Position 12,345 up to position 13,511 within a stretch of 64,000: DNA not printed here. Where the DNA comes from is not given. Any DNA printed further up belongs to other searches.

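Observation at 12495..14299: Possible island replication module: HTH protein followed by iteron-like 11-12-bp tandem repeats, an AT-rich tract and a perfect palindrome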

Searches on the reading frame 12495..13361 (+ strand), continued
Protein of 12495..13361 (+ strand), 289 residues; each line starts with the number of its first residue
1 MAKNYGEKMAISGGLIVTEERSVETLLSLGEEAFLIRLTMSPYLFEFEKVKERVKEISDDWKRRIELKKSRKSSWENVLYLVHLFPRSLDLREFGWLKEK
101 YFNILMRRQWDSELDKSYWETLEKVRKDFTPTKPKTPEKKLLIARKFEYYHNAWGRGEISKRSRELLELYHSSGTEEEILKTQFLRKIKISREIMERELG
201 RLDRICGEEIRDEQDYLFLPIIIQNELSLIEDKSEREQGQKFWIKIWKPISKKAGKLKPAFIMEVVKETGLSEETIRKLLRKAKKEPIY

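Call 42: search_protein_families(library=padloc, proteins=[window:12495-13361:+], max_evalue=0.01)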
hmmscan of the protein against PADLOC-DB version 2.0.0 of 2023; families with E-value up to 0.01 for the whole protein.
window:12495-13361:+ (289 aa): 0 families

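Call 50: search_dna_similar(query=window:12495-13361:+, collection=plasmids, mode=protein, max_evalue=0.01)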
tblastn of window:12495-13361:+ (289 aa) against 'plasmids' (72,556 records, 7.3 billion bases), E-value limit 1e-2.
No match.

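Call 59: fold_search(model_id=the predicted structure, library=viral)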
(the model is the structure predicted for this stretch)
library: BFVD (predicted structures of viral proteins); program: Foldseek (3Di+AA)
matches with E <= 10: 69; with E <= 0.001: 0
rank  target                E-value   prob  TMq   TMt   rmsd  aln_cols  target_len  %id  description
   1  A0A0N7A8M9            6.1e-01  0.13  0.16  0.17  24.5       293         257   16  (no name in the UniProt tables at hand)
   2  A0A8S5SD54            6.1e-01  0.07  0.12  0.06  25.9       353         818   14  Tail tape measure [Siphoviridae sp. ctt1f11]
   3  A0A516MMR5            1.1e+00  0.11  0.18  0.14  21.3       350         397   12  (no name in the UniProt tables at hand)
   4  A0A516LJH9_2          2.3e+00  0.06  0.16  0.05  25.7       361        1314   13  (no name in the UniProt tables at hand)
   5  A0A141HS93            2.3e+00  0.03  0.11  0.04  26.2       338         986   12  (no name in the UniProt tables at hand)
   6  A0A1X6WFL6            2.5e+00  0.02  0.11  0.09  34.5       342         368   12  (no name in the UniProt tables at hand)
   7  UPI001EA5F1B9         2.6e+00  0.04  0.16  0.17  17.9       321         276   10  (no name look-up for this kind of identifier)
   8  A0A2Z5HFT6            2.9e+00  0.06  0.14  0.13  20.1       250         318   12  (no name in the UniProt tables at hand)
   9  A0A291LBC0            3.0e+00  0.04  0.16  0.08  25.1       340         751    8  Internal virion protein [Caulobacter phage Lullwater]
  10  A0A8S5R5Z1            3.3e+00  0.05  0.15  0.17  23.9       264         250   14  Uncharacterized protein [Myoviridae sp. ctaOv25]
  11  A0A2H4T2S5            3.8e+00  0.12  0.14  0.06  10.2       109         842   16  GrBNV gp28-like protein [Tomelloso virus]
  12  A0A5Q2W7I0            3.8e+00  0.06  0.19  0.10  21.5       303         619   12  (no name in the UniProt tables at hand)
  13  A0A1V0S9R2            3.8e+00  0.02  0.12  0.13  22.6       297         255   12  Ankyrin repeat protein [Catovirus CTV1]
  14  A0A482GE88            4.2e+00  0.05  0.15  0.17  22.1       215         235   14  Uncharacterized protein [Escherichia phage vB_EcoM_Goslar]
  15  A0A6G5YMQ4            4.2e+00  0.04  0.17  0.08  26.9       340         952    8  (no name in the UniProt tables at hand)
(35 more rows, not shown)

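Call 60: fold_search(model_id=the predicted structure, library=pdb)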
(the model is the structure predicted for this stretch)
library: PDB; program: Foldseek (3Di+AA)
matches with E <= 10: 120; with E <= 0.001: 0
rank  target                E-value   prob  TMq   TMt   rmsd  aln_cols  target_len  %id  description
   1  9bui_V                6.9e-01  0.14  0.17  0.12  22.5       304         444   12  M1A Midnolin-Proteasome (with Ubl) (released 2025-06-11)
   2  9f5w_D                8.8e-01  0.10  0.15  0.06  23.8       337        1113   11  Human condensin II - M18BP1 complex (released 2025-07-02)
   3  3i9y                  1.1e+00  0.07  0.11  0.13  18.6       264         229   10  Crystal structure of the V. parahaemolyticus histidine kinase sensor TorS sensor domain (released 2009-10-06)
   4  9bv3_V                1.2e+00  0.11  0.17  0.12  22.7       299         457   12  M1B Midnolin-Proteasome (released 2025-06-11)
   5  5v5t_A                2.0e+00  0.11  0.18  0.17  18.0       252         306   13  Crystal structure of leucine-rich protein regulator, ElrR, from Enterococcus faecalis (released 2018-09-19)
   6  4jlq_A                2.3e+00  0.06  0.15  0.07  22.1       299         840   11  Crystal structure of human Karyopherin-beta2 bound to the PY-NLS of Saccharomyces cerevisiae NAB2 (released 2013-04-03)
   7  5nlg                  2.5e+00  0.06  0.16  0.17  20.8       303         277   14  RRP5 C-terminal domain (released 2018-08-29)
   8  3gw4_A                2.9e+00  0.06  0.15  0.19  19.3       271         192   10  Crystal structure of uncharacterized protein from Deinococcus radiodurans. Northeast Structural Genomics Consortium Ta (released 2009-04-21)
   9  1osh                  2.9e+00  0.06  0.15  0.19  25.5       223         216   14  A Chemical, Genetic, and Structural Analysis of the nuclear bile acid receptor FXR (released 2003-09-23)
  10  3obv_B                3.1e+00  0.08  0.17  0.16  22.0       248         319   14  Autoinhibited Formin mDia1 Structure (released 2010-11-24)
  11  8h5b_A                3.1e+00  0.06  0.16  0.07  22.8       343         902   15  The cryo-EM structure of nuclear transport receptor Kap114p complex with yeast TATA-box binding protein (released 2023-09-20)
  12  8usb_V                3.1e+00  0.04  0.14  0.09  23.6       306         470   14  Non-substrate-engaged human 26S proteasome with Nub1/FAT10 bound to Rpn1 (released 2024-11-06)
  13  4igg_B                3.1e+00  0.03  0.12  0.06  25.8       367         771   10  Full-length human alpha-catenin crystal structure (released 2012-12-26)
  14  2i91_A                3.3e+00  0.04  0.14  0.09  21.8       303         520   11  60kDa Ro autoantigen in complex with a fragment of misfolded RNA (released 2006-10-17)
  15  5j0l_A                3.5e+00  0.08  0.13  0.24  21.6       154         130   18  De novo design of protein homo-oligomers with modular hydrogen bond network-mediated specificity (released 2016-07-06)
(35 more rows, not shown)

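Call 61: search_protein_families(library=pfam, proteins=[L011:8077-8379:-, L005:8601-8906:-, L004:8817-9179:+, L009:3871-4092:-, L001:1722-1922:-, L001:2380-2571:-, L005:9955-10422:+, L005:10467-12152:+, L004:7654-7992:+, L004:7255-7494:+], max_evalue=0.01)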
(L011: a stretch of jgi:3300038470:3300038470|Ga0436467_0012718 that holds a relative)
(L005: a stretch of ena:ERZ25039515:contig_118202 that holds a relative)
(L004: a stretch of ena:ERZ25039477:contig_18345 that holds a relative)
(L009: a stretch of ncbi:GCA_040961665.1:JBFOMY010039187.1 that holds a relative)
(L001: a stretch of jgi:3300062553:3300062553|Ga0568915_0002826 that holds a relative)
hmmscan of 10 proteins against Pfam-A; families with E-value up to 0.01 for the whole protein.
L011:8077-8379:- (100 aa): 4 families
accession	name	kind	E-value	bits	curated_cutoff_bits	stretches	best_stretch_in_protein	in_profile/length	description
PF13518.12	HTH_28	-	0.0013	19.2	25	1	10-40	7-36/52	Helix-turn-helix domain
PF13936.12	HTH_38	-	0.0025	18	27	1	2-35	6-39/44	Helix-turn-helix domain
PF13412.12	HTH_24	-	0.0078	16.2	21.9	0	15-36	16-37/48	Winged helix-turn-helix DNA-binding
PF13384.12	HTH_23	-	0.008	16.4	24.6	1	11-36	12-37/50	Homeodomain-like domain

L005:8601-8906:- (101 aa): 2 families
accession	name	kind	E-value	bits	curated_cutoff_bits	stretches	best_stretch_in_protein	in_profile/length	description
PF13936.12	HTH_38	-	0.0047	17.1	27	1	2-35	6-39/44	Helix-turn-helix domain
PF02954.25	HTH_8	-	0.0065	16.6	22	1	9-35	11-37/42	Bacterial regulatory protein, Fis family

L004:8817-9179:+ (121 aa): 0 families

L009:3871-4092:- (73 aa): 0 families

L001:1722-1922:- (66 aa): 0 families

L001:2380-2571:- (63 aa): 0 families

L005:9955-10422:+ (156 aa): 0 families

L005:10467-12152:+ (562 aa): 5 families
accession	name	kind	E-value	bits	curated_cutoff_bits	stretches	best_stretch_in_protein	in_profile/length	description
PF00176.29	SNF2-rel_dom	-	1.7e-16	60.7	24.9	1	122-295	19-194/290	SNF2-related domain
PF04851.21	ResIII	-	2.5e-13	50.7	22.5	1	102-265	3-163/164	Type III restriction enzyme, res subunit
PF00270.35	DEAD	-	1.1e-07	32.2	26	1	105-265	2-161/167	DEAD/DEAH box helicase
PF00271.37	Helicase_C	-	3.1e-07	31.1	23.5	1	479-561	2-73/110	Helicase conserved C-terminal domain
PF09848.15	SLFN-g3_helicase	-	0.0079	15.9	24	0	128-234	9-93/354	Schlafen group 3, DNA/RNA helicase domain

L004:7654-7992:+ (113 aa): 0 families

L004:7255-7494:+ (80 aa): 0 families

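Call 66: search_protein_families(library=pfam, alignment_id=A1, max_evalue=5)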
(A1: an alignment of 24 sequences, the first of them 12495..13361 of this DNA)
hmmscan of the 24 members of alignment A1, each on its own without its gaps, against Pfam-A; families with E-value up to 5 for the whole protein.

A. member 1, window:12495-13361:+ (289 aa): 2 families
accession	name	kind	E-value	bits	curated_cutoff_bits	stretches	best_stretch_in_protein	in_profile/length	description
PF21214.3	SelB_WH_2nd_bact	-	0.055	13.8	27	1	245-284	7-45/59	Selenocysteine-specific elongation factor, winged helix domain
PF22357.2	AF1548-like_C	-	0.79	10.3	23.9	1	265-285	34-54/56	AF1548-like, C-terminal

B. families by the number of members that match (of 24 scanned): 36 families (the first 25 are shown)
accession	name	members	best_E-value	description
PF04545.22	Sigma70_r4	15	0.0013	Sigma-70, region 4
PF04967.18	HTH_10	8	0.012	HTH DNA binding domain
PF08281.18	Sigma70_r4_2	5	0.006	Sigma-70, region 4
PF13384.12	HTH_23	5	0.012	Homeodomain-like domain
PF13730.12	HTH_36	5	0.013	Helix-turn-helix domain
PF13518.12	HTH_28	5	0.018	Helix-turn-helix domain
PF22357.2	AF1548-like_C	5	0.12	AF1548-like, C-terminal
PF01077.27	NIR_SIR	4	0.0026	Nitrite and sulphite reductase 4Fe-4S domain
PF00376.29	MerR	4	0.012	MerR family regulatory protein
PF21214.3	SelB_WH_2nd_bact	4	0.055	Selenocysteine-specific elongation factor, winged helix domain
PF02796.21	HTH_7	4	0.074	Helix-turn-helix domain of resolvase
PF01323.26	DSBA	3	0.018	DSBA-like thioredoxin domain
PF04769.18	MATalpha_HMGbox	2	0.042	Mating-type protein MAT alpha 1 HMG-box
PF13443.12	HTH_26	2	0.044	Cro/C1-type HTH DNA-binding domain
PF19026.7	UBA_HYPK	2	0.053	HYPK UBA domain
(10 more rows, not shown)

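Call 67: search_solved_structures(query=A1, max_evalue=10)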
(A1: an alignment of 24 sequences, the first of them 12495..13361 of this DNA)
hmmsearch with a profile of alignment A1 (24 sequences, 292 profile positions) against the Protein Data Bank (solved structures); distinct sequences matched with E-value up to 10: 1.
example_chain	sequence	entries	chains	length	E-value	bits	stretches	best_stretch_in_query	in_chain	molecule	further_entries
6iws_A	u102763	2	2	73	0.24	13.7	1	98-156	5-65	DnaJ homolog subfamily A member 3, mitochondrial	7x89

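Call 72: find_related_loci(query=A1, collection=viral_contigs, flank=8000)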
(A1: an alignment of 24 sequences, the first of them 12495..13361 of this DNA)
Query A1 (289 aa) in viral_contigs; peptide patterns used: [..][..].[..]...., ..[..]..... (x = any residue, [..] = any of these).
91 stretches matched a pattern, but none encodes a relative of the query by tblastn (E <= 1e-3).

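Call 73: find_encoding_contigs(protein=P0006, flank=4000, max_places=2)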
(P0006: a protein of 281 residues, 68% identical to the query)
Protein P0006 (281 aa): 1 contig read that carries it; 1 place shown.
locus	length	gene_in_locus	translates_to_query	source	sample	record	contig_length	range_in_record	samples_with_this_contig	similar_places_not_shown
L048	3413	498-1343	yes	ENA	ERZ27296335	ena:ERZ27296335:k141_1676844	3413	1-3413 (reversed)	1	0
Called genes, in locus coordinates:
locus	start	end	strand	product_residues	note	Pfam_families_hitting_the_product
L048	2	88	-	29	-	?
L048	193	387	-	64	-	-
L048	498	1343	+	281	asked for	-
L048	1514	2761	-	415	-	PF00078:RVT_1, PF08388:GIIM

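Call 74: find_encoding_contigs(protein=P0021, flank=4000, max_places=2)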
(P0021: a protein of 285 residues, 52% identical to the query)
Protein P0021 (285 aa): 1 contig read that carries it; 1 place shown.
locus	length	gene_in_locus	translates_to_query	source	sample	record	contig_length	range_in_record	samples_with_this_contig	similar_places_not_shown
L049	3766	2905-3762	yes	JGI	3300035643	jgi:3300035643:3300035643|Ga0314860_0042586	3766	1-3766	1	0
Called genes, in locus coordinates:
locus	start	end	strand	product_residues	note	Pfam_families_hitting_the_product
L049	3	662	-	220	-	?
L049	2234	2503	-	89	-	PF12728:HTH_17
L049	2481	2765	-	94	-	-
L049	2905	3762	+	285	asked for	-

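Call 75: find_encoding_contigs(protein=P0003, flank=4000, max_places=2)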
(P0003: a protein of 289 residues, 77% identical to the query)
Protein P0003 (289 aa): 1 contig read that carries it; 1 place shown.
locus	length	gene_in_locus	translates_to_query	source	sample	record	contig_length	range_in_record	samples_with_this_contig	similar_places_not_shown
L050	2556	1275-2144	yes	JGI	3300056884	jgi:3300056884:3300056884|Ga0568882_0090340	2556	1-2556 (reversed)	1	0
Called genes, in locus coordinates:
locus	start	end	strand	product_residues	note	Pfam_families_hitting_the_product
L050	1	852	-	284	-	?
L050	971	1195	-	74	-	PF12728:HTH_17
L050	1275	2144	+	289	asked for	-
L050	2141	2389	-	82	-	-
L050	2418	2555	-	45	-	?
